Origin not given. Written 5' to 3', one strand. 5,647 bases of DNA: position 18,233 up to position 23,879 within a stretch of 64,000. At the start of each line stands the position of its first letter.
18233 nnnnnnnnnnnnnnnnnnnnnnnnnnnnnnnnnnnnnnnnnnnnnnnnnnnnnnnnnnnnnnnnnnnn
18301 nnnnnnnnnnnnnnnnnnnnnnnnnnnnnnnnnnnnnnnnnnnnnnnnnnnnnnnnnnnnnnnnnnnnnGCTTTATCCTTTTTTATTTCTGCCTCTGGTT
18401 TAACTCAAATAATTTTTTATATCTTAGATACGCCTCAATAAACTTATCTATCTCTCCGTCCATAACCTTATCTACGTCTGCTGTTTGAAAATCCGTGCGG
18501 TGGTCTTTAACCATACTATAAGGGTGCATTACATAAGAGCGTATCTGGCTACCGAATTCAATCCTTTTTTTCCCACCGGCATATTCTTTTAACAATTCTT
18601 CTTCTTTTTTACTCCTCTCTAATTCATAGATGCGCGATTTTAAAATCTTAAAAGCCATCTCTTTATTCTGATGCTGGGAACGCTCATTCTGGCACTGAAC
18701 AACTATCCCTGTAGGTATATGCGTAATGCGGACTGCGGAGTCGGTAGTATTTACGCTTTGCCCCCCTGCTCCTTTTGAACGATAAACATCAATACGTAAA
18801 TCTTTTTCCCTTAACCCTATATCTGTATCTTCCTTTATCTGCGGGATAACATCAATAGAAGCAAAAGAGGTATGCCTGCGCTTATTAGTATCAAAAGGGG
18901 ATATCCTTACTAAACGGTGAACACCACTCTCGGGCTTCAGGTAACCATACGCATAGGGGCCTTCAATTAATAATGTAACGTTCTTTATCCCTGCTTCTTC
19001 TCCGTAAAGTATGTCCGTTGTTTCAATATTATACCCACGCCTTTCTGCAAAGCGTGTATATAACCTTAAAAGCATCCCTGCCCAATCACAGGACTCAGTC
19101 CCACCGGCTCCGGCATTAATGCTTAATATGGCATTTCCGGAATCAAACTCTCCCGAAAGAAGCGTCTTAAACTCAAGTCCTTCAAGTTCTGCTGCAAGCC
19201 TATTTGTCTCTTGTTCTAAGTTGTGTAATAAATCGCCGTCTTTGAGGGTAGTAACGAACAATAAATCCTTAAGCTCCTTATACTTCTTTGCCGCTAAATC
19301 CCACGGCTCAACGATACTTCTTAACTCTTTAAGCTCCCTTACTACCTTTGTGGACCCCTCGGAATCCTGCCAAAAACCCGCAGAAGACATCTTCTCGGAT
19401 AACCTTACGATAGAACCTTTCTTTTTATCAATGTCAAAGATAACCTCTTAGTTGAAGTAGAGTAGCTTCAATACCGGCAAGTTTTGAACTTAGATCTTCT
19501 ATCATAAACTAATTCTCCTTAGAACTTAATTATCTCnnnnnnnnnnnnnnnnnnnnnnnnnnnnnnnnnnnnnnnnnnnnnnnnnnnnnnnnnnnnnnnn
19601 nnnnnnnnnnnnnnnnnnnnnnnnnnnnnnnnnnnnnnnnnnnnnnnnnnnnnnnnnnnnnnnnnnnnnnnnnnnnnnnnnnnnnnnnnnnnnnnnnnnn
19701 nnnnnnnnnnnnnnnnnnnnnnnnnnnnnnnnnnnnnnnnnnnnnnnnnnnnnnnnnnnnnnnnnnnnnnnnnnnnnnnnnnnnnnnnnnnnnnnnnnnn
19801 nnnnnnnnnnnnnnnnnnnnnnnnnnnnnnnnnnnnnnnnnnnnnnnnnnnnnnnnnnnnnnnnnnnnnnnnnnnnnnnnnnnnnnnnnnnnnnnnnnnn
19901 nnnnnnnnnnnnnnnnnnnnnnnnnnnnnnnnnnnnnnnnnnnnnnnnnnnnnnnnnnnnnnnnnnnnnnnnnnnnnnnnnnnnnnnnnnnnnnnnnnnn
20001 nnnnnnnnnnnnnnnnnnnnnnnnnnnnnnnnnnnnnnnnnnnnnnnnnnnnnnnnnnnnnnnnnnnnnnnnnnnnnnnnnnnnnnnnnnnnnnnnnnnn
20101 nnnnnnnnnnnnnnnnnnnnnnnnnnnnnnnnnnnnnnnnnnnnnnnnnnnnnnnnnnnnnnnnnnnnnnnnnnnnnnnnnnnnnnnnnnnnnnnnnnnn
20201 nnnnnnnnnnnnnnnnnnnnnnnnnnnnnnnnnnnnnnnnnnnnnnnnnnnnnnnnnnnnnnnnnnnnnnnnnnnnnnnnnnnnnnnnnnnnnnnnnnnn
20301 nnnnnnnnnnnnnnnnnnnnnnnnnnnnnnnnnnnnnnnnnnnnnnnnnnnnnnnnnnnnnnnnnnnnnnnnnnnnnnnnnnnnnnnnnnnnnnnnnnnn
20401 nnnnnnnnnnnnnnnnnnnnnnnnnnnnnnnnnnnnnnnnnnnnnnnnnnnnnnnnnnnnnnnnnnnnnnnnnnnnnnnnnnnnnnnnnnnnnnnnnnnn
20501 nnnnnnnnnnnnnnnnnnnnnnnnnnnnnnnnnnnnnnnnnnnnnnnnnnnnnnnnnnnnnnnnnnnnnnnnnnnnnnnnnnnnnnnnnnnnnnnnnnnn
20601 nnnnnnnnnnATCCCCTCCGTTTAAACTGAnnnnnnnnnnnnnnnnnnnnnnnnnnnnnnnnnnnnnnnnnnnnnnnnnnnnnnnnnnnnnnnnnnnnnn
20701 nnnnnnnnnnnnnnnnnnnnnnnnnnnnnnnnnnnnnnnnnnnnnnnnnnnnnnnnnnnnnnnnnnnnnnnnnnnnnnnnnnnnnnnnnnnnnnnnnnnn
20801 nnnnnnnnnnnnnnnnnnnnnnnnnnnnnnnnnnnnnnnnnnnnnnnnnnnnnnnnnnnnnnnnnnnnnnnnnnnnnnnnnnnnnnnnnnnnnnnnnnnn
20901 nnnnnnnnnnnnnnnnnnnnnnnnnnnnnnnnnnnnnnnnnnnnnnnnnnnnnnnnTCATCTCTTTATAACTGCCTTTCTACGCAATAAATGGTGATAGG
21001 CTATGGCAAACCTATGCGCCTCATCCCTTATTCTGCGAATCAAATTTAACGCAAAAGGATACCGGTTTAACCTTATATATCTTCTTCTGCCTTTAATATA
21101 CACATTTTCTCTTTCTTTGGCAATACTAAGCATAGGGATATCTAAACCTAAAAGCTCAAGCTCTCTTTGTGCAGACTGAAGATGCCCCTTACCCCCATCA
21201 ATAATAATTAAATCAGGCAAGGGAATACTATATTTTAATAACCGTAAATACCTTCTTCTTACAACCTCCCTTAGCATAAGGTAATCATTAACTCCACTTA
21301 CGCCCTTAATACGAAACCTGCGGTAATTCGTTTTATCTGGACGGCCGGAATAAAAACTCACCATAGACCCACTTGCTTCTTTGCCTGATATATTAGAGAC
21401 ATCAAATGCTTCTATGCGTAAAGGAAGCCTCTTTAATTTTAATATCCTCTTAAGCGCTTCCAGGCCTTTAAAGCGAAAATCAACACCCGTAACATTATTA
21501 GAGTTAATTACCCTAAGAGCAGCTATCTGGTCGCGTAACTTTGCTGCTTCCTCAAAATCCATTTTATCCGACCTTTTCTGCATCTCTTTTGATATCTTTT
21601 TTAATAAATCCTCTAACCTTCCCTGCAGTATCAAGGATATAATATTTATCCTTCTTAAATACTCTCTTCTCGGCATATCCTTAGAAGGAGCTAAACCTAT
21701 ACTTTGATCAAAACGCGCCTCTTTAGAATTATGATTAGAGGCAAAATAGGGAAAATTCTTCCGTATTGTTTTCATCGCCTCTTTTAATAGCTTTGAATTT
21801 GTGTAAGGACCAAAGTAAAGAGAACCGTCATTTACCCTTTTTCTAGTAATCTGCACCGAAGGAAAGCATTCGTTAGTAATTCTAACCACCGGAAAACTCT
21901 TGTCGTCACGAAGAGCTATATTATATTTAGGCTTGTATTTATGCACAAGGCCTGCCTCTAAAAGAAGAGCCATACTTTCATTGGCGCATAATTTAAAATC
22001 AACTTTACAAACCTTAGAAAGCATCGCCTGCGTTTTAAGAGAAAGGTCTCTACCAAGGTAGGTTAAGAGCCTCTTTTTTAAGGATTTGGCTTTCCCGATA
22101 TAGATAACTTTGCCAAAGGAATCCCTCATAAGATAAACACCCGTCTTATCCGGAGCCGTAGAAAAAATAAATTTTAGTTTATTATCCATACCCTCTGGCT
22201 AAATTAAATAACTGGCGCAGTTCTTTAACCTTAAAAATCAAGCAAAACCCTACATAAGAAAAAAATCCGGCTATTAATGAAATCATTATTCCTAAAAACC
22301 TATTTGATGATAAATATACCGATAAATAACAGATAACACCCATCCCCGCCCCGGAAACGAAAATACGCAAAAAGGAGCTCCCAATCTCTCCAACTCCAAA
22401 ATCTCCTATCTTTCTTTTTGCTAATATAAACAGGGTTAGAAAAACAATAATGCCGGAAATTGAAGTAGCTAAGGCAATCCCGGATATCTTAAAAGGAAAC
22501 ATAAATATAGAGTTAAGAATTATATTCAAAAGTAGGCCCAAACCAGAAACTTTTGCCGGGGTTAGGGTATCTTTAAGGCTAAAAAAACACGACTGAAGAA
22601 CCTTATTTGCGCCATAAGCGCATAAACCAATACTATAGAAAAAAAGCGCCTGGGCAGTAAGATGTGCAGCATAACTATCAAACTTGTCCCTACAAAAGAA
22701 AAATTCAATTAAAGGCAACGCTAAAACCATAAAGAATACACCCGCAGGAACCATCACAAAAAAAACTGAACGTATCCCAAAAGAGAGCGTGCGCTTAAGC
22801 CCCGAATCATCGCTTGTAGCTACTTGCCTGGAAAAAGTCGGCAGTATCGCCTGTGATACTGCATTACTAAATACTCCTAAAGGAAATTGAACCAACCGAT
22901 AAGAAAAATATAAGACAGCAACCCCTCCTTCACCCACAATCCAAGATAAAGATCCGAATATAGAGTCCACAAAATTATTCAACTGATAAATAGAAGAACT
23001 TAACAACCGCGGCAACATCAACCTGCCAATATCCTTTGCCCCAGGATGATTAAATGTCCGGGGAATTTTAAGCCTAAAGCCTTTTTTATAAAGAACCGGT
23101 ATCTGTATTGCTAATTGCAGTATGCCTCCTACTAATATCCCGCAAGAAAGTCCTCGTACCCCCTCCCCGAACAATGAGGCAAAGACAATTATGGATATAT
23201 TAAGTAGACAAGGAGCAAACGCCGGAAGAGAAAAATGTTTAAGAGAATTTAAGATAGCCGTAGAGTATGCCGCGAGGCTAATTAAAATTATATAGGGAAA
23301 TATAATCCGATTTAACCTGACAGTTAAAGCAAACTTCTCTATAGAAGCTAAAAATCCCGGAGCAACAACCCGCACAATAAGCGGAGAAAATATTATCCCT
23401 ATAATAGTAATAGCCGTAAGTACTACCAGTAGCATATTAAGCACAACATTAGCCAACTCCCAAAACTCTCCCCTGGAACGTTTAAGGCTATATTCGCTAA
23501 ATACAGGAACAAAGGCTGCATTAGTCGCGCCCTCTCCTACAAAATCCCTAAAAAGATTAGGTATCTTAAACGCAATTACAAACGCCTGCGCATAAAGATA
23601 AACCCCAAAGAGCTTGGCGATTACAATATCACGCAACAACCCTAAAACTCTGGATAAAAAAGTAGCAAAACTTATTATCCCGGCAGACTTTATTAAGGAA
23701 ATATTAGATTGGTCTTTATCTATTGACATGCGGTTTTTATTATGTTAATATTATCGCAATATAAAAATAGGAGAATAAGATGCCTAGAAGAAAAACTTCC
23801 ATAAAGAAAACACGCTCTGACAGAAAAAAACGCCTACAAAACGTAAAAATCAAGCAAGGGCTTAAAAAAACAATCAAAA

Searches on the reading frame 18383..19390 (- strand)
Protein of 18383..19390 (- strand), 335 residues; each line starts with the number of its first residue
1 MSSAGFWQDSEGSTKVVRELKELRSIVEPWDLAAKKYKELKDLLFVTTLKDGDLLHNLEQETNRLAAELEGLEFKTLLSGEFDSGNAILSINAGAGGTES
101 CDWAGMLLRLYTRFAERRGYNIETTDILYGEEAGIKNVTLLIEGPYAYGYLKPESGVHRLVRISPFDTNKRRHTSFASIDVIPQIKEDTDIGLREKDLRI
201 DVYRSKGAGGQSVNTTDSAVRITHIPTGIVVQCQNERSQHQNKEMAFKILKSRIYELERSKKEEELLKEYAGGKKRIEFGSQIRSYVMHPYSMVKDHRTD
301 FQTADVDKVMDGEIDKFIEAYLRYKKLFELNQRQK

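Call 60: search_protein_families(library=pfam, proteins=[window:18383-19390:-], max_evalue=0.00001)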
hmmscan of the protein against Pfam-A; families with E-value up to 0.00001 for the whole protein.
window:18383-19390:- (335 aa): 2 families
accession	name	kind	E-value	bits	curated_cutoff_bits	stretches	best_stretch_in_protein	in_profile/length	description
PF03462.23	PCRF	-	5.8e-53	180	24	1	2-179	13-194/194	PCRF domain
PF00472.26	RF-1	-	5.2e-43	146.1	35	1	188-298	2-116/116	RF-1 domain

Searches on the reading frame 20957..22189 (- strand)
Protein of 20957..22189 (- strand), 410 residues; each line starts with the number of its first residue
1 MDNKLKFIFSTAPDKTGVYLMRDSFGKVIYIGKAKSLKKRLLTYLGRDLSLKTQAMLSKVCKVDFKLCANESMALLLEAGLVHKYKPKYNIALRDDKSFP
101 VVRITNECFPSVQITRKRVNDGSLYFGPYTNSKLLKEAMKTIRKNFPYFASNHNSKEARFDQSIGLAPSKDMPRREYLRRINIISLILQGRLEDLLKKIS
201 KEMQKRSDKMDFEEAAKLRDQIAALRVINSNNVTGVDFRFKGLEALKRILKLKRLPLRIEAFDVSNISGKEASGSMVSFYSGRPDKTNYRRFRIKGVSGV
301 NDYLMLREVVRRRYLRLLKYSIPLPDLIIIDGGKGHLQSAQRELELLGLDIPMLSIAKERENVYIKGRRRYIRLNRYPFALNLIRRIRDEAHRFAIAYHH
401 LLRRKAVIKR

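Call 60: search_protein_families(library=pfam, proteins=[window:20957-22189:-], max_evalue=0.00001)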
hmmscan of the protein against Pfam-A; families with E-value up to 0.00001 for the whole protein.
window:20957-22189:- (410 aa): 3 families
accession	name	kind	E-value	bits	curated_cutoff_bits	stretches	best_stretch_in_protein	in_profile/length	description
PF08459.17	UvrC_RNaseH_dom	-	2.5e-48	164.3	22.3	1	248-396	2-159/159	UvrC RNAse H endonuclease domain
PF02151.25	UVR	-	2e-09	37.3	21.5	1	194-226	2-34/36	UvrB/uvrC motif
PF01541.30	GIY-YIG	-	2.2e-06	28.3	22.6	1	16-90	2-78/78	GIY-YIG catalytic domain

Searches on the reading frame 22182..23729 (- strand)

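Call 60: search_protein_families(library=pfam, proteins=[window:22182-23729:-], max_evalue=0.00001)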
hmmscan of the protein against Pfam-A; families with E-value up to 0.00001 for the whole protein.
window:22182-23729:- (515 aa): 2 families
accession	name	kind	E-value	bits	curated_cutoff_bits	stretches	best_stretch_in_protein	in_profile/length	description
PF03023.19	MurJ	-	5.7e-110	368.5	27.4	1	37-482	1-445/451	Lipid II flippase MurJ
PF01554.23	MatE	-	2.2e-08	34.4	24.9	1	242-407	3-160/161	MatE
